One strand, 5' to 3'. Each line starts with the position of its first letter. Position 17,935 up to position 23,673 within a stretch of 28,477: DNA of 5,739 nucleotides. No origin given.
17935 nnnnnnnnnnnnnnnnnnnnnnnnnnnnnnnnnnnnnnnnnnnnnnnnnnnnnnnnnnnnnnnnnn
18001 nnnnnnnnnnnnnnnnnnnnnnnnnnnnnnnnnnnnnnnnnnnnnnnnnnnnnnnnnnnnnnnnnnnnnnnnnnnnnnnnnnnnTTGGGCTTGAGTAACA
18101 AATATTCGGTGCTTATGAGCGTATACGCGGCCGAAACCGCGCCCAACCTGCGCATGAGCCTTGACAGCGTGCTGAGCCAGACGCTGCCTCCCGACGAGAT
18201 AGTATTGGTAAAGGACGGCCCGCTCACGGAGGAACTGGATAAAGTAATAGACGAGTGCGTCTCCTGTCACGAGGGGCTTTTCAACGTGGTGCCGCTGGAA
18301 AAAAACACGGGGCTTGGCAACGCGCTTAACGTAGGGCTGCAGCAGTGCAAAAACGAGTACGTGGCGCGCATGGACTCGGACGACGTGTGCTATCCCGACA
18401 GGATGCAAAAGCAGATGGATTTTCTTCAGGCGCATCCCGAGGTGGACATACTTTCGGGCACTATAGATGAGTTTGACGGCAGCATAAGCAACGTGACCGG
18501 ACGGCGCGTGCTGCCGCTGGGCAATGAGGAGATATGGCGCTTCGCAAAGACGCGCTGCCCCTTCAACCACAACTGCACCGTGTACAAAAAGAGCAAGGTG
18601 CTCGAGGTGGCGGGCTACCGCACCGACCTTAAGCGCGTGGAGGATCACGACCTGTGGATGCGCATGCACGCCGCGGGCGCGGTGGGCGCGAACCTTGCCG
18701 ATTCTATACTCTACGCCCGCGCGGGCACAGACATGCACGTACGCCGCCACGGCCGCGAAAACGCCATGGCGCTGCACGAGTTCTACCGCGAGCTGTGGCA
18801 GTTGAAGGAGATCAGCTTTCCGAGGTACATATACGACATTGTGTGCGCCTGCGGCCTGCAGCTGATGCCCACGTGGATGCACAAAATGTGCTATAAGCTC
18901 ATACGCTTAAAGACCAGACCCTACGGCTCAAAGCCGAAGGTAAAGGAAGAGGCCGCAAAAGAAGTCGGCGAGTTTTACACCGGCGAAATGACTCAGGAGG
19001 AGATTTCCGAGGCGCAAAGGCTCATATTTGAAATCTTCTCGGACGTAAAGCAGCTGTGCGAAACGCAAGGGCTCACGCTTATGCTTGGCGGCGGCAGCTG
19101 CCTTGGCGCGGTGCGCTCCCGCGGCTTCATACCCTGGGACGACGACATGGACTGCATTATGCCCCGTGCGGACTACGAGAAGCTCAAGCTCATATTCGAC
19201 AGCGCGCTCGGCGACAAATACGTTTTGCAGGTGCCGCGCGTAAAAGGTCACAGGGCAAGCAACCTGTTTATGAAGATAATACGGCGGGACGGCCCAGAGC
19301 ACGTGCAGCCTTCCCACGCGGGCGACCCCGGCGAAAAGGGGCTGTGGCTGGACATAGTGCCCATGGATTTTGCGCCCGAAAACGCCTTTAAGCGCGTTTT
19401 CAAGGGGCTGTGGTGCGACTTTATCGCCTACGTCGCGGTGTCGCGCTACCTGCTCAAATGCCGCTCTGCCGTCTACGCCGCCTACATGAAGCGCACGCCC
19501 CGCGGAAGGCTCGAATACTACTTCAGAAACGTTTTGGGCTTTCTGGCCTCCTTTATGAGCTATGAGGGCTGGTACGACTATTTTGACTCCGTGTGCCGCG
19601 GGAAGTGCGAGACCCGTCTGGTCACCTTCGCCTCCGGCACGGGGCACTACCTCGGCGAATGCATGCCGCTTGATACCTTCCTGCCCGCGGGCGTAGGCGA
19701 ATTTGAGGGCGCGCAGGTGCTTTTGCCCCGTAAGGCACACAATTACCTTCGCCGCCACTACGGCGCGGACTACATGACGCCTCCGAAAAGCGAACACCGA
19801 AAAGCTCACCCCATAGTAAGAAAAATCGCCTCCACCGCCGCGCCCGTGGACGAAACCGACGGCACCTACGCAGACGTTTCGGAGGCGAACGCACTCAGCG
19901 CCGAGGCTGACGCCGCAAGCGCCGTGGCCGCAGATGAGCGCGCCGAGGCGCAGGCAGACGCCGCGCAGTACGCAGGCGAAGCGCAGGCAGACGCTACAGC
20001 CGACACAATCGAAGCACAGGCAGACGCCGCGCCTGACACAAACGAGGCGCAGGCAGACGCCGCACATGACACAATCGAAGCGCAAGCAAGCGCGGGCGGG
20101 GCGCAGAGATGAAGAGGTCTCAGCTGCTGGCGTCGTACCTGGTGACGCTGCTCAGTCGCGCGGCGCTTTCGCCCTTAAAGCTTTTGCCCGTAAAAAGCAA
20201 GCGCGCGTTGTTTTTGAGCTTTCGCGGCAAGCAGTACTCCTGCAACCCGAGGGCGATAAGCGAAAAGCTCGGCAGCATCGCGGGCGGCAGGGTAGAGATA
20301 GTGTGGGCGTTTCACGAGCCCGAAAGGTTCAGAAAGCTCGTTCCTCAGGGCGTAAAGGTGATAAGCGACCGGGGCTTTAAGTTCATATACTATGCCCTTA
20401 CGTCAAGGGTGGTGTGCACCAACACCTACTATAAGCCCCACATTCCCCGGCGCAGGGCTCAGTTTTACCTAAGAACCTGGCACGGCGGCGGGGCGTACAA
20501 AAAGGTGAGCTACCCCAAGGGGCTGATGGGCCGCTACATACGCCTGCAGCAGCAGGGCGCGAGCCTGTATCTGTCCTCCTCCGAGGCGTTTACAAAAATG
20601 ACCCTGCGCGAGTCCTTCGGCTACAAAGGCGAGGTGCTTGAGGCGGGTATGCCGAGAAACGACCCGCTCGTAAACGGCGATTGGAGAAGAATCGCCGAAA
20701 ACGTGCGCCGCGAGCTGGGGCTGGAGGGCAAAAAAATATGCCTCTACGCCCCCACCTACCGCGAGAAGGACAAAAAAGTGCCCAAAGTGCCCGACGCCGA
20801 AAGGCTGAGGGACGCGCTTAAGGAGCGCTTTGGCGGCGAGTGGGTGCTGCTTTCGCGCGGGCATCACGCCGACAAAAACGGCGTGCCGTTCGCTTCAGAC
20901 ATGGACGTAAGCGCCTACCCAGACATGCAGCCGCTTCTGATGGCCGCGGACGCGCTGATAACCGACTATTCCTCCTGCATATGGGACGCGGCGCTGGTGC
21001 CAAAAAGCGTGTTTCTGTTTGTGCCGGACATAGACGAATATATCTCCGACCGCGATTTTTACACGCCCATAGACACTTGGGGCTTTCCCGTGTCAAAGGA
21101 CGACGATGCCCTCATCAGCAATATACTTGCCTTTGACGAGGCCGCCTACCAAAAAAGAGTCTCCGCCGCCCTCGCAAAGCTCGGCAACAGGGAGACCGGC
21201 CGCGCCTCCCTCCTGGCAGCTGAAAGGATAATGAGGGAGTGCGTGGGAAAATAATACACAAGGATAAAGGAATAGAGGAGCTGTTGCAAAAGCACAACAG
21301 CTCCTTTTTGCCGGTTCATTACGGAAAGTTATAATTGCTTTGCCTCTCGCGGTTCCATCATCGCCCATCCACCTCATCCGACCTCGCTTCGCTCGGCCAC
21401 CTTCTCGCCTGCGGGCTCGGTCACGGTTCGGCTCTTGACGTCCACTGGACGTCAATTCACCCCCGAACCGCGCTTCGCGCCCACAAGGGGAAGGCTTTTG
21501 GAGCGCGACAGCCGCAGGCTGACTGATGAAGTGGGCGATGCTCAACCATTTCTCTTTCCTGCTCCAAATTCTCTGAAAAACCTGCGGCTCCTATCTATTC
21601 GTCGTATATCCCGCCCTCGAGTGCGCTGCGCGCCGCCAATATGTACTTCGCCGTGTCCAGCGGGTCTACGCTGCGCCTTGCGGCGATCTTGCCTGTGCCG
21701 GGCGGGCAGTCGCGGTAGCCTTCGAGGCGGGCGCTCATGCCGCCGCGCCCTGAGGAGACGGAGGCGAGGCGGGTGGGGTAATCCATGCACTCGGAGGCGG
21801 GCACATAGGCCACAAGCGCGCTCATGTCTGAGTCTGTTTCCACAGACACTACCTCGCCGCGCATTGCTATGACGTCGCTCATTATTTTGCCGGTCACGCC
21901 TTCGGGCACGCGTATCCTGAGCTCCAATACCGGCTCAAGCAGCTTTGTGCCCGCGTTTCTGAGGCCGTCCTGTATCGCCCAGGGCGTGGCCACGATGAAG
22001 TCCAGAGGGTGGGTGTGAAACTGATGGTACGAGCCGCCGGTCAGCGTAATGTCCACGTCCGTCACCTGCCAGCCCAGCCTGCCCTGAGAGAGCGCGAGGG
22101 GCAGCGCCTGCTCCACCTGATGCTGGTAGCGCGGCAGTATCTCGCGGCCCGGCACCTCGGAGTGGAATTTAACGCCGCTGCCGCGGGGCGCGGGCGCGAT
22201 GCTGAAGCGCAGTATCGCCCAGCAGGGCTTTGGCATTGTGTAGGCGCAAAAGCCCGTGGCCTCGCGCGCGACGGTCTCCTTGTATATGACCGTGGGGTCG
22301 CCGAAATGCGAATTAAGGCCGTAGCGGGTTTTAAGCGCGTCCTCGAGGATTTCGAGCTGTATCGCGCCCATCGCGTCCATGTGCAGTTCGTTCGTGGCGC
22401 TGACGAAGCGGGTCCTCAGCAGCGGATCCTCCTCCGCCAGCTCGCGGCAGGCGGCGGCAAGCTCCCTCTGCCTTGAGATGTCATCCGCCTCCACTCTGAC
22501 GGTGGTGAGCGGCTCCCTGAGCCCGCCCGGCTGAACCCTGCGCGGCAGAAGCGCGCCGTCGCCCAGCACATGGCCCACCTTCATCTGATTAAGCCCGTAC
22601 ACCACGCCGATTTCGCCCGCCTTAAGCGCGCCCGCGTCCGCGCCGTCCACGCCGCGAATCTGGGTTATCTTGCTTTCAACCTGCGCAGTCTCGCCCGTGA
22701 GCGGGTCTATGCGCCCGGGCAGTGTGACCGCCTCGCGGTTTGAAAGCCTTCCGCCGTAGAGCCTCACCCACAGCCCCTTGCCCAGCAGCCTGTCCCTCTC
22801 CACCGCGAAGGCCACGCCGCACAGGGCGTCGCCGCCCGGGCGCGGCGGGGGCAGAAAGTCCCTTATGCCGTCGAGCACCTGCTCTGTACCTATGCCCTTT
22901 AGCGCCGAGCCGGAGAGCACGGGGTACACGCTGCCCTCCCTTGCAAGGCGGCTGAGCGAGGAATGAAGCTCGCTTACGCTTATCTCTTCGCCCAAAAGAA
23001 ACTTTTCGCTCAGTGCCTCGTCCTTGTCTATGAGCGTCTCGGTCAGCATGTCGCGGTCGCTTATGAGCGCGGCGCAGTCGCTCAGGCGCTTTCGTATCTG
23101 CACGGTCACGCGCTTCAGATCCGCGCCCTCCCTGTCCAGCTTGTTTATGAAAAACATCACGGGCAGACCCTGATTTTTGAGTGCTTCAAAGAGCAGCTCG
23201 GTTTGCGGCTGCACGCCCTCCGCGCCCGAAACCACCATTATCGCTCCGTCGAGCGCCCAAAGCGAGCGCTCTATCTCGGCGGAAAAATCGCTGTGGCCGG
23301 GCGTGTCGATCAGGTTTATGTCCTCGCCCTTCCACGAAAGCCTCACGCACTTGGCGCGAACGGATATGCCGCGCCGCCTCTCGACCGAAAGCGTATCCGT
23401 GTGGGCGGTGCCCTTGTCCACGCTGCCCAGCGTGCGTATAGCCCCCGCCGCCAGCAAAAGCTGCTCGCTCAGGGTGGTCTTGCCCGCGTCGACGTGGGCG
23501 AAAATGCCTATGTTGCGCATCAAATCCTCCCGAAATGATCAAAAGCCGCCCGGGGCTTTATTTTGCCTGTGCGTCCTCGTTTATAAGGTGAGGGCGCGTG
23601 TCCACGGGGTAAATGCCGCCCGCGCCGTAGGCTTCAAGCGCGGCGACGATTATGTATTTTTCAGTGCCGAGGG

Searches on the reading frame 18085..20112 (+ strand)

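Call 43: search_protein_families(library=pfam, proteins=[window:18085-20112:+], max_evalue=0.0001)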
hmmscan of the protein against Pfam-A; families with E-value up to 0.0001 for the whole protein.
window:18085-20112:+ (675 aa): 4 families
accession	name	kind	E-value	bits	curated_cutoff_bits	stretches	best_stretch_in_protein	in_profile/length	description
PF04991.19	LicD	-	4.6e-31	109.1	22.6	1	325-560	1-227/227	LicD family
PF00535.33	Glycos_transf_2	-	1.8e-25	90.3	23.3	1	8-164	1-155/168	Glycosyl transferase family 2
PF13641.12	Glyco_tranf_2_3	-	2.8e-05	24.7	27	1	13-127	7-122/230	Glycosyltransferase like family 2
PF10111.15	Glyco_tranf_2_2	-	3.2e-05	24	27.3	0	10-115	3-107/276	Glycosyltransferase like family 2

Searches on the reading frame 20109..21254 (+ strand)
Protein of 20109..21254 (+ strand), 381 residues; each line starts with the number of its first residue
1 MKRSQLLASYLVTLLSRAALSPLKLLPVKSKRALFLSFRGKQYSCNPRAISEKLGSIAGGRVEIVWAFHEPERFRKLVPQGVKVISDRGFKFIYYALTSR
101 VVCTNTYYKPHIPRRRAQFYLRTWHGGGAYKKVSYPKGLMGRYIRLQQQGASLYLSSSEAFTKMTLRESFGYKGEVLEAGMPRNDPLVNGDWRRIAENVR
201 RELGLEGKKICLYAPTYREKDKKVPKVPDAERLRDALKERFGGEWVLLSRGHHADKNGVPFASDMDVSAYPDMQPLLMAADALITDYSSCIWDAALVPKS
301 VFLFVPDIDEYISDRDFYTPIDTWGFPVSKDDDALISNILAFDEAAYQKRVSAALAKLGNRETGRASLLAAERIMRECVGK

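Call 43: search_protein_families(library=pfam, proteins=[window:20109-21254:+], max_evalue=0.0001)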
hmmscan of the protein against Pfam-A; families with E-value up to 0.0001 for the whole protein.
window:20109-21254:+ (381 aa): 1 family
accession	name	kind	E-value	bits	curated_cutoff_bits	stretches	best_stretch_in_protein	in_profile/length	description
PF04464.20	Glyphos_transf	-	1.2e-57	196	22.1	1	26-367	9-358/367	CDP-Glycerol:Poly(glycerophosphate) glycerophosphotransferase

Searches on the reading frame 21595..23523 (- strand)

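Call 43: search_protein_families(library=pfam, proteins=[window:21595-23523:-], max_evalue=0.0001)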
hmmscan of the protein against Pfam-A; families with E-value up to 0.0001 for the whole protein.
window:21595-23523:- (642 aa): 5 families
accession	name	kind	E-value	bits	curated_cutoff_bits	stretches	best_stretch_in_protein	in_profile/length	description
PF00009.33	GTP_EFTU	-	1.9e-51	174.8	26.5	1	2-225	3-187/188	Elongation factor Tu GTP binding domain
PF00679.30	EFG_C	-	4.4e-19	68.7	27.9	1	527-608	1-83/89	Elongation factor G C-terminus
PF03764.24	EFG_IV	-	4.3e-18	65.7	24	1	410-524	1-120/121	Elongation factor G, domain IV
PF14492.12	EFG_III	-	2.7e-11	43.8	27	1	337-408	3-74/75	Elongation Factor G, domain III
PF01926.29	MMR_HSR1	-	2.5e-05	24.8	21.9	1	6-128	3-113/113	50S ribosome-binding GTPase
